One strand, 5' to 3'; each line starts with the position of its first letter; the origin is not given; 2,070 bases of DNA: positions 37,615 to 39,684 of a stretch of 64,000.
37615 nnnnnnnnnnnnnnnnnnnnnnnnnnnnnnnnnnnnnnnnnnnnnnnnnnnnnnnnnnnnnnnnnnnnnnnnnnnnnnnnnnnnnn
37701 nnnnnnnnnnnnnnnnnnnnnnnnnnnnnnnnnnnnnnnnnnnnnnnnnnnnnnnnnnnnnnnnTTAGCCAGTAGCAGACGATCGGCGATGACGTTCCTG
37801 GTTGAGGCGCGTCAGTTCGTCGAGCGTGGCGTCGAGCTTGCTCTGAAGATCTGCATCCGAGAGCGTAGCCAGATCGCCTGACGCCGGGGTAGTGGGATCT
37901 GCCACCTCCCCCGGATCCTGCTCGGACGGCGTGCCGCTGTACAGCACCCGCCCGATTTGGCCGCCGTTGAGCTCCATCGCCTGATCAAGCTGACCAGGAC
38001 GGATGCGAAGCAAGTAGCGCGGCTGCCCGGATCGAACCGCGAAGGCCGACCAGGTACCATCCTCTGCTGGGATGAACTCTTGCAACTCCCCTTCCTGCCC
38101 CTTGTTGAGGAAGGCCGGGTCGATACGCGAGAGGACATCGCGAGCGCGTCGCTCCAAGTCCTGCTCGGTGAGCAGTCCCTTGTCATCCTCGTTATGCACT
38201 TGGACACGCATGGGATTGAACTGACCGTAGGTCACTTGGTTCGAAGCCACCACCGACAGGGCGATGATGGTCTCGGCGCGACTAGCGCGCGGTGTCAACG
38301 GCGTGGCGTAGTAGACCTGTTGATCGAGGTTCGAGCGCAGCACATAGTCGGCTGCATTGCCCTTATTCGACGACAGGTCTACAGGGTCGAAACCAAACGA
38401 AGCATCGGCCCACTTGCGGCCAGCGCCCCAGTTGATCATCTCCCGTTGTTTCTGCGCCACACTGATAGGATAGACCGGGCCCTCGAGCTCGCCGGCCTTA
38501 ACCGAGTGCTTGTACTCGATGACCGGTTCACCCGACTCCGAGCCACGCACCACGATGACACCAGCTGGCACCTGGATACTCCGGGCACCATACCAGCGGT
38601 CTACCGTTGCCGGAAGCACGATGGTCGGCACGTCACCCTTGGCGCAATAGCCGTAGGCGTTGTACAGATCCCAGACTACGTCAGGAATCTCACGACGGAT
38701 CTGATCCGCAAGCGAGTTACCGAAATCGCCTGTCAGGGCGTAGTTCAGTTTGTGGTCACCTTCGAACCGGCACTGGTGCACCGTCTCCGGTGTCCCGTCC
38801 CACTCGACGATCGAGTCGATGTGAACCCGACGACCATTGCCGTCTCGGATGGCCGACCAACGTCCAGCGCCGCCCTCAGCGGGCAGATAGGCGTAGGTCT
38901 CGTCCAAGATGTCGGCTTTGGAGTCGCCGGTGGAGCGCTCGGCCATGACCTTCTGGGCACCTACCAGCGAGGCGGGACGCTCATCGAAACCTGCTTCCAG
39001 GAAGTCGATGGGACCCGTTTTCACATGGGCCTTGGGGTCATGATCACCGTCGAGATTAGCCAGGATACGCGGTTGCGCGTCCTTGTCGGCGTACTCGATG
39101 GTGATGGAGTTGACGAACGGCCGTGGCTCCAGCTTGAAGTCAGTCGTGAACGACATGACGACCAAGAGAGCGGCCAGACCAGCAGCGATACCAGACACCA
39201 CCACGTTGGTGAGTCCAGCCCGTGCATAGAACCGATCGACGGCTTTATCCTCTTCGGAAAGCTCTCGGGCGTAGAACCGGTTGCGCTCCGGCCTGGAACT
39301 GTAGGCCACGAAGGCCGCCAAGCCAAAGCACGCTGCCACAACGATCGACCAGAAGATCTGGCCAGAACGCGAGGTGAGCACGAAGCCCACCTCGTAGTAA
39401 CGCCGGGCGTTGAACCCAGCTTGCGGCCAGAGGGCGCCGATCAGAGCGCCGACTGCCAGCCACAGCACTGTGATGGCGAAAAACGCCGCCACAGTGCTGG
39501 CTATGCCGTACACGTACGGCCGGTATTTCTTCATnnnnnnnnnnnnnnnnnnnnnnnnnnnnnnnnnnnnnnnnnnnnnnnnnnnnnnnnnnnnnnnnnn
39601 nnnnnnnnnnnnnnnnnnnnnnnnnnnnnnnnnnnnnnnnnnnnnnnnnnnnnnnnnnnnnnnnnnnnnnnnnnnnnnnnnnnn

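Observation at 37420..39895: Duplicated ~240 nt structured 5' leaders with their own promoters in front of two high-GC membrane-protein genes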

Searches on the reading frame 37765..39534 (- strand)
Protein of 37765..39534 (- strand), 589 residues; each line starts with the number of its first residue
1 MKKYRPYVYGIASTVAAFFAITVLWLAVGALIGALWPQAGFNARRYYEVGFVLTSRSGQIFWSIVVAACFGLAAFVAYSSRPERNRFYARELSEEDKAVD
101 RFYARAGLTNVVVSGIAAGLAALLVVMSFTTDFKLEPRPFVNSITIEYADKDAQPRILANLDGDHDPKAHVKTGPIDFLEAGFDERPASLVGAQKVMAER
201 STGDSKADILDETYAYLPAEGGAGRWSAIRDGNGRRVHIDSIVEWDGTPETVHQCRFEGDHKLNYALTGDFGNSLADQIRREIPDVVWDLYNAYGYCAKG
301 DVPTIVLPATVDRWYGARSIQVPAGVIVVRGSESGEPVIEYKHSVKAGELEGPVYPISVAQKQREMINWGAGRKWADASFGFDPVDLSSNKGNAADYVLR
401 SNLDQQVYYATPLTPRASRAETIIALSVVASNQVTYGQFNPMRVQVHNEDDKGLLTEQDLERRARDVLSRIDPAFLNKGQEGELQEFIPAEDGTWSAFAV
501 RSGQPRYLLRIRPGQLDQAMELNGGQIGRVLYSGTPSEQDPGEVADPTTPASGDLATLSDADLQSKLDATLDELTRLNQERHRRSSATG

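Call 10: search_protein_families(library=pfam, proteins=[window:37765-39534:-], max_evalue=0.01)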
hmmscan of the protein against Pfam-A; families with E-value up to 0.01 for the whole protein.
window:37765-39534:- (589 aa): 1 family
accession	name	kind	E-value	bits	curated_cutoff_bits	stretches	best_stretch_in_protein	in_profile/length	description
PF19698.5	DUF6197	-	0.0023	18.7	24.6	0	177-252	34-97/111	Family of unknown function (DUF6197)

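Call 11: find_encoding_contigs(protein=window:37765-39534:-, flank=6000, max_places=6)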
Protein window:37765-39534:- (589 aa): 1 contig read that carries it; 1 place shown.
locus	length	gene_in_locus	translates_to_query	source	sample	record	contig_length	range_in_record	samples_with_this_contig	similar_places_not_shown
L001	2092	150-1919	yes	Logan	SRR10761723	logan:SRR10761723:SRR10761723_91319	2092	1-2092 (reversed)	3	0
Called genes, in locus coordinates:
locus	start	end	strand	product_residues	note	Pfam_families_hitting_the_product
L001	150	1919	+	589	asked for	-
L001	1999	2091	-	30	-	?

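Call 14: find_homologous_proteins(query=window:37765-39534:-, max_evalue=0.001)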
Query window:37765-39534:- (589 aa): 16 proteins with E <= 0.001 among 8000 candidates.
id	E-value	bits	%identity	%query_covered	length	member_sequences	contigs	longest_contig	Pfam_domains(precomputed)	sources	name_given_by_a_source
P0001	0.0e+0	1341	100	100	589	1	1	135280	-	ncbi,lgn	-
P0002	0.0e+0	1107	82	100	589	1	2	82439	-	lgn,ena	-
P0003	1.7e-249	847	64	100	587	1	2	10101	-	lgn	-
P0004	1.0e-247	841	64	100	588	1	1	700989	-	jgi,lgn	jgi:hypothetical protein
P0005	4.8e-246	836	61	100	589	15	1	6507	-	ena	-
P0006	6.7e-246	835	63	100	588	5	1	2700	-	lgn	-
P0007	6.9e-244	829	63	98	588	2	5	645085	-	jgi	jgi:uncharacterized small protein (DUF1192 family)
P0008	1.4e-197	676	56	94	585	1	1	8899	-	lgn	-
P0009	7.5e-196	670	53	100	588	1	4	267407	-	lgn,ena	-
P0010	3.6e-195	668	56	96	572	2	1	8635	-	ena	-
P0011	6.1e-194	664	54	98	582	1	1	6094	-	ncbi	-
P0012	2.5e-193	662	54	98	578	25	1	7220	-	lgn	-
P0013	5.9e-193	661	55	96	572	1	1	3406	-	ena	-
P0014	7.8e-193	660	55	96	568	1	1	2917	-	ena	-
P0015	6.2e-189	647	54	100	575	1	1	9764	-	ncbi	-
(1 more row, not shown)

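Call 15: find_encoding_contigs(protein=P0002, flank=8000, max_places=2)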
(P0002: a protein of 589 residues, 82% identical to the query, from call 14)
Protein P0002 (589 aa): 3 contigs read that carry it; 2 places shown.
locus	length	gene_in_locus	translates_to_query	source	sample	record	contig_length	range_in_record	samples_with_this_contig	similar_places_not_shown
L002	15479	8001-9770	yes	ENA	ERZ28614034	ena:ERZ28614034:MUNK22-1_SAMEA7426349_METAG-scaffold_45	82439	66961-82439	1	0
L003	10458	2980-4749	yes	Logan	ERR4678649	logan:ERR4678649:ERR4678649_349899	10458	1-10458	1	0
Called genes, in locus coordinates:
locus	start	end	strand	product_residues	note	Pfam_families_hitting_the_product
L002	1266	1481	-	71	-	-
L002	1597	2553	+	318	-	PF02388:FemAB (weak), PF13480:Acetyltransf_6, PF02388:FemAB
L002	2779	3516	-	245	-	-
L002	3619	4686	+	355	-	PF02388:FemAB, PF13480:Acetyltransf_6, PF02388:FemAB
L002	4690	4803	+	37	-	-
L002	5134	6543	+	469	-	PF02878:PGM_PMM_I, PF02879:PGM_PMM_II, PF02880:PGM_PMM_III, PF00408:PGM_PMM_IV (weak)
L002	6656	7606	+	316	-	-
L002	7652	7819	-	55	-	-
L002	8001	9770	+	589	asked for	-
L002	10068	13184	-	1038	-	-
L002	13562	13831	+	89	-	PF00166:Cpn10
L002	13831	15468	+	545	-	PF00118:Cpn60_TCP1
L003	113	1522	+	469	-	PF02878:PGM_PMM_I, PF02879:PGM_PMM_II, PF02880:PGM_PMM_III, PF00408:PGM_PMM_IV (weak)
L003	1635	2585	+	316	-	-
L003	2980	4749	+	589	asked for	-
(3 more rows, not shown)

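Call 16: find_encoding_contigs(protein=P0004, flank=8000, max_places=2)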
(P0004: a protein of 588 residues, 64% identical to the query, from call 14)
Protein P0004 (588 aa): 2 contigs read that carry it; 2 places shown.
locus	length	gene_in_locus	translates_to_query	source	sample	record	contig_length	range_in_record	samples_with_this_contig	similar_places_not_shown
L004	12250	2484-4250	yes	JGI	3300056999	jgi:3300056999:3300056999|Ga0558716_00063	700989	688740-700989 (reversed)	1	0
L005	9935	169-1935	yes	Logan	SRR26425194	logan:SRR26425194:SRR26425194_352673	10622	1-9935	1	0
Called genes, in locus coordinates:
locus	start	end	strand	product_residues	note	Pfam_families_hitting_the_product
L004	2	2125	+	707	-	?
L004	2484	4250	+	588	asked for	-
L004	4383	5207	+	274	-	PF01553:Acyltransferase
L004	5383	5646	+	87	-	PF00166:Cpn10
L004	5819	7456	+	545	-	PF00118:Cpn60_TCP1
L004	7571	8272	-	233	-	-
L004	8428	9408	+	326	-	-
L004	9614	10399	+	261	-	-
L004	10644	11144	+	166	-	-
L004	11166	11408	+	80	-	-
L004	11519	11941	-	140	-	-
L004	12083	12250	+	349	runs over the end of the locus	PF01380:SIS, PF10432:bact-PGI_C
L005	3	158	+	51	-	?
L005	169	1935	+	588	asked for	-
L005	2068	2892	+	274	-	PF01553:Acyltransferase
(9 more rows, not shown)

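Call 17: find_encoding_contigs(protein=P0007, flank=8000, max_places=2)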
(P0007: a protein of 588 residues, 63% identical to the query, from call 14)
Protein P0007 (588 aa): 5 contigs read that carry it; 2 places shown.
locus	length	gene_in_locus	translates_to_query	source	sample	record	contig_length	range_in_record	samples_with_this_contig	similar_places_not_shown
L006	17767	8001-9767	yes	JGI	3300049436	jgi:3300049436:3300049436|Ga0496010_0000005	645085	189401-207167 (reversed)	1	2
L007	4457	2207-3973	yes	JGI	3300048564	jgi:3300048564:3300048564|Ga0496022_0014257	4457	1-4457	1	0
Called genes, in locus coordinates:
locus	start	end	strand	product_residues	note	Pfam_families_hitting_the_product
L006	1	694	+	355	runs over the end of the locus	PF02388:FemAB, PF13480:Acetyltransf_6, PF02388:FemAB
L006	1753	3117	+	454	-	PF02878:PGM_PMM_I, PF02879:PGM_PMM_II, PF02880:PGM_PMM_III, PF00408:PGM_PMM_IV (weak)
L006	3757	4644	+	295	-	-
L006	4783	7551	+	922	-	-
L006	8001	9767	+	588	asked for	-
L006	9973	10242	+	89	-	PF00166:Cpn10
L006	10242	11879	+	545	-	PF00118:Cpn60_TCP1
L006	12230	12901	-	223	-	PF07719:TPR_2 (faint), PF00515:TPR_1 (faint), PF13424:TPR_12 (faint)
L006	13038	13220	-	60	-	-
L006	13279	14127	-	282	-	-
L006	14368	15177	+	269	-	-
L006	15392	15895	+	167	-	-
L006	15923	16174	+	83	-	-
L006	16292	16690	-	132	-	-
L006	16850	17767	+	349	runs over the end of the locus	PF01380:SIS (weak), PF10432:bact-PGI_C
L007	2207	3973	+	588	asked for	-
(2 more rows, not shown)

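Call 18: find_encoding_contigs(protein=P0009, flank=8000, max_places=2)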
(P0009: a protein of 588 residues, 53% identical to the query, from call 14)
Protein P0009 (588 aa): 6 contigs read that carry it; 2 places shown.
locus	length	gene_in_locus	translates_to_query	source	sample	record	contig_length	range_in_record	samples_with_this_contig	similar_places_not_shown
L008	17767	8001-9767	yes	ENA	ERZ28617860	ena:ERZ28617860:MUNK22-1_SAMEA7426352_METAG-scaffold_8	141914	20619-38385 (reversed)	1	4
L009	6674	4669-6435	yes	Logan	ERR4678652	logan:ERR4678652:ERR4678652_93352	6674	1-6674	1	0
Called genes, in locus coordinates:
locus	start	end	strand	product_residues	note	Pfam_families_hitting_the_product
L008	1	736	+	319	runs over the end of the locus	PF02388:FemAB, PF13480:Acetyltransf_6, PF02388:FemAB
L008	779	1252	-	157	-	PF00583:Acetyltransf_1 (weak), PF13508:Acetyltransf_7 (weak)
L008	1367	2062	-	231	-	-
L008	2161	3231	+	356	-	PF02388:FemAB, PF13480:Acetyltransf_6, PF02388:FemAB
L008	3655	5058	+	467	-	PF02878:PGM_PMM_I, PF02879:PGM_PMM_II, PF02880:PGM_PMM_III, PF00408:PGM_PMM_IV (weak)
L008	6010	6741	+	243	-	PF01553:Acyltransferase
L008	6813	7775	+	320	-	-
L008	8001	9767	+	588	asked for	-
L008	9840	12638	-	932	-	-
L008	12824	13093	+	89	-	PF00166:Cpn10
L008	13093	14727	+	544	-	PF00118:Cpn60_TCP1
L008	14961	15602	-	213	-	PF07719:TPR_2 (faint), PF13428:TPR_14 (faint)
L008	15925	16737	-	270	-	-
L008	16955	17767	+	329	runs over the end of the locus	-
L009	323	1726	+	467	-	PF02878:PGM_PMM_I, PF02879:PGM_PMM_II, PF02880:PGM_PMM_III, PF00408:PGM_PMM_IV (weak)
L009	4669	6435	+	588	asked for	-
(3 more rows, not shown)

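Call 60: predict_structure(alignment_id=A7)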
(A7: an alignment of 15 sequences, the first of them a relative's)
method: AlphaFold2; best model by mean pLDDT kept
length: 589 residues; sequences in the alignment: 15
mean_pLDDT: 52.7   pTM: 0.32
mean pLDDT of the five models: 52.7, 51.1, 49.2, 46.7, 46.1
residues with pLDDT >= 90: 0; 70-90: 150; 50-70: 161; < 50: 278
segments of 3 or more residues with pLDDT < 50: 36-41, 130-238, 247-250, 269-272, 313-320, 353-455, 478-480, 489-494, 524-527, 535-555, 585-589
pLDDT, mean of each block of 10 residues (from residue 1): 63 84 78 55 61 71 86 80 56 68 77 85 70 29 25 31 27 24 24 27 31 30 38 45 53 71 65 64 68 69 76 44 70 85 62 40 27 26 41 42 44 35 32 26 32 46 71 60 53 55 65 61 53 42 29 47 68 73 50
secondary structure, 60 per line:
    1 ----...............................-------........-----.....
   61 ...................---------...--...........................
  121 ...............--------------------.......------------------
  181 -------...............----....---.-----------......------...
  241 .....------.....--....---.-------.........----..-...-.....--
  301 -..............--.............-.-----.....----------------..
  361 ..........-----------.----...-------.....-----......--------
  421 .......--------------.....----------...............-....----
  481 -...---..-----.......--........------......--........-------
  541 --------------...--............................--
elements in order: H5-35 H43-50 H56-79 H94-135 H156-162 H188-202 H207-210 E226-231 E238-245 E252-256 H275-282 E294-298 E302-315 E318-330 E338-342 H359-370 E397-401 E407-412 E421-427 E442-446 H457-471 H473-476 E482-484 E495-501 E504-511 E518-523 E526-533 H560-587

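Call 61: search_solved_structures(query=A7, max_evalue=1)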
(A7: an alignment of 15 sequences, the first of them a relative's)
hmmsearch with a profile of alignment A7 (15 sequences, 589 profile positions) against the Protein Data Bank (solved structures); distinct sequences matched with E-value up to 1: 1.
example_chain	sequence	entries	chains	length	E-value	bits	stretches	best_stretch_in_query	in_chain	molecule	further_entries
5v4d_A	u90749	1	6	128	0.4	12.3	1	444-479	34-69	Putative translational inhibitor protein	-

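Call 62: search_protein_families(library=ncbifam, proteins=[window:37765-39534:-], max_evalue=0.1)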
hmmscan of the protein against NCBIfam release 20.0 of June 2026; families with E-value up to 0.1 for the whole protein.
window:37765-39534:- (589 aa): 0 families

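Call 78: list_cluster_members(proteins=[P0001])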
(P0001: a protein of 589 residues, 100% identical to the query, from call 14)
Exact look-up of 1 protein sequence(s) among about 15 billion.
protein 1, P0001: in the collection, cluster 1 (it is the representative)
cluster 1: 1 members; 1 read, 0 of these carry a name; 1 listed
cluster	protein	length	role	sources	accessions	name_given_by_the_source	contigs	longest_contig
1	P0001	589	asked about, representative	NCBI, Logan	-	-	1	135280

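Call 84: search_protein_representatives(alignment_id=A7)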
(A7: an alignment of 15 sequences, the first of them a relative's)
Query: 15 sequences, 589 profile positions. Proteins with E-value up to 0.001 (for the whole library): 347; up to 1e-10: 286; up to 1e-30: 93. The best 150 are listed.
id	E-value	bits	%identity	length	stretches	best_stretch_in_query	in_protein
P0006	0.0e+00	1078.3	-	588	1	1-589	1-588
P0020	5.5e-99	348.7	-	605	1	8-575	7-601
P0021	1.2e-96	340.9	-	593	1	147-575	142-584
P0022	4.1e-95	335.9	-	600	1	8-575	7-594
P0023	1.8e-87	310.7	-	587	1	127-574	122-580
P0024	4.8e-86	306.0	-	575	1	22-574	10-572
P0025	1.5e-85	304.4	-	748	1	68-515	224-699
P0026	8.5e-82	292.0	-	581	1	43-510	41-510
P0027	1.4e-81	291.2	-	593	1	127-539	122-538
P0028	8.1e-81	288.7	-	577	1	23-575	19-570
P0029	6.3e-80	285.8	-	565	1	179-583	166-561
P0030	8.1e-79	282.1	-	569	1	177-511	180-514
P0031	4.1e-77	276.5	-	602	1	104-576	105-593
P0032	5.3e-77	276.1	-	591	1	88-506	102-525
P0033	1.2e-76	274.9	-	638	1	63-575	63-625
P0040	4.0e-73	263.3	-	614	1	114-510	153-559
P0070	9.4e-63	229.1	-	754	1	18-505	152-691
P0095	1.3e-51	192.3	-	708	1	181-583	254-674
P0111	4.7e-31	124.4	-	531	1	213-578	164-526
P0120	2.3e-25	105.6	-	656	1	181-442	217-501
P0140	2.6e-21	92.2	-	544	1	249-563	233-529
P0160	1.2e-19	86.7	-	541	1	254-443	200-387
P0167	2.9e-19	85.4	-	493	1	250-450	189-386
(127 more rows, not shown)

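Call 85: search_protein_families(library=pfam, proteins=[P0020, P0025, P0040, P0070, P0095, P0111, P0120, P0140, P0160, P0167], max_evalue=0.001)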
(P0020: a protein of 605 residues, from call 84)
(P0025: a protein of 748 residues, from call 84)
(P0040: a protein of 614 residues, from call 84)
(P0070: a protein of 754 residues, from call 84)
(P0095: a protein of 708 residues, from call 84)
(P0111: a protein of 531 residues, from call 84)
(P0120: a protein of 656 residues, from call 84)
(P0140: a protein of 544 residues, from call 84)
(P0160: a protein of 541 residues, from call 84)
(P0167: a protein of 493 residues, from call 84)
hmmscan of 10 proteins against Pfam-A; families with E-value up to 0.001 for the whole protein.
P0020 (605 aa): 0 families

P0025 (748 aa): 1 family
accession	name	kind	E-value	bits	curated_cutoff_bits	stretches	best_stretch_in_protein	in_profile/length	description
PF18895.5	T4SS_pilin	-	0.00018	22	26.6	0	124-185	8-70/71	Type IV secretion system pilin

P0040 (614 aa): 0 families

P0070 (754 aa): 0 families

P0095 (708 aa): 0 families

P0111 (531 aa): 0 families

P0120 (656 aa): 0 families

P0140 (544 aa): 0 families

P0160 (541 aa): 0 families

P0167 (493 aa): 0 families

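Call 88: find_encoding_contigs(protein=P0020, flank=5000, max_places=3)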
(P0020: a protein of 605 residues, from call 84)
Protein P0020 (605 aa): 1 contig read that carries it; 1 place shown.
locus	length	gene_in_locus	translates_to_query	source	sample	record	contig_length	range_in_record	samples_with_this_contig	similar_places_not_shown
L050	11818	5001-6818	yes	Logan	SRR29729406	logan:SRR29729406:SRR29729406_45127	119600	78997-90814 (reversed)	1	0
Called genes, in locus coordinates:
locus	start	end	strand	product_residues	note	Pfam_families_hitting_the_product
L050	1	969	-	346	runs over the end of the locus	PF00512:HisKA, PF02518:HATPase_c, PF14501:HATPase_c_5 (weak), PF13581:HATPase_c_2 (weak)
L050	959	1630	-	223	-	PF00072:Response_reg, PF00486:Trans_reg_C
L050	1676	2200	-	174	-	PF01625:PMSR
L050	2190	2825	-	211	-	PF00717:Peptidase_S24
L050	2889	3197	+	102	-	-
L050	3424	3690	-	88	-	PF05258:DciA (weak)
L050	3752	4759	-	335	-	PF00773:RNB (faint)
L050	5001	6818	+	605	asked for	-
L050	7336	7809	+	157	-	PF04073:tRNA_edit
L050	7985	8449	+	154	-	PF00293:NUDIX, PF14815:NUDIX_4 (weak)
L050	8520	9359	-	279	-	-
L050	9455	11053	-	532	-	-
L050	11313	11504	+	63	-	PF18930:DUF5679 (weak)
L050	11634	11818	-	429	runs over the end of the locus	-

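Call 94: predict_structure(alignment_id=A9)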
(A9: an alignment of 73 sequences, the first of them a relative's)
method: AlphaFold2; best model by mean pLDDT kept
length: 589 residues; sequences in the alignment: 73
mean_pLDDT: 87.7   pTM: 0.81
mean pLDDT of the five models: 87.7, 86.6, 85.5, 85.3, 84.8
residues with pLDDT >= 90: 349; 70-90: 183; 50-70: 47; < 50: 10
segments of 3 or more residues with pLDDT < 50: 543-552
pLDDT, mean of each block of 10 residues (from residue 1): 68 79 77 66 66 69 75 77 61 73 81 83 82 92 96 93 91 92 95 95 96 96 93 97 93 97 98 97 96 97 98 88 98 98 98 97 97 95 93 93 97 95 96 98 96 88 93 89 94 94 93 84 80 73 48 67 82 92 85
secondary structure, 60 per line:
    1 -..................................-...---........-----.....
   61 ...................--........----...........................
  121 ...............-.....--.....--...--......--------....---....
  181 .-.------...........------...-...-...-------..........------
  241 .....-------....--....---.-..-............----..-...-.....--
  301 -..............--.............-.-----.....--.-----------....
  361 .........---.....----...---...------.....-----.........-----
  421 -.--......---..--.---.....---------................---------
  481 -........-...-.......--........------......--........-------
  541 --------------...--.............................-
elements in order: H2-35 H43-50 H56-79 H82-89 H94-135 H137-141 E144-148 H156-161 E170-173 H177-181 H190-200 E207-209 E215-217 E225-234 E241-245 E253-256 H275-282 E294-298 E302-315 E318-330 E338-342 H357-369 H373-377 E382-384 E397-401 E407-415 E425-430 E442-446 H457-471 E482-489 E495-501 E504-511 E518-523 E526-533 H560-588
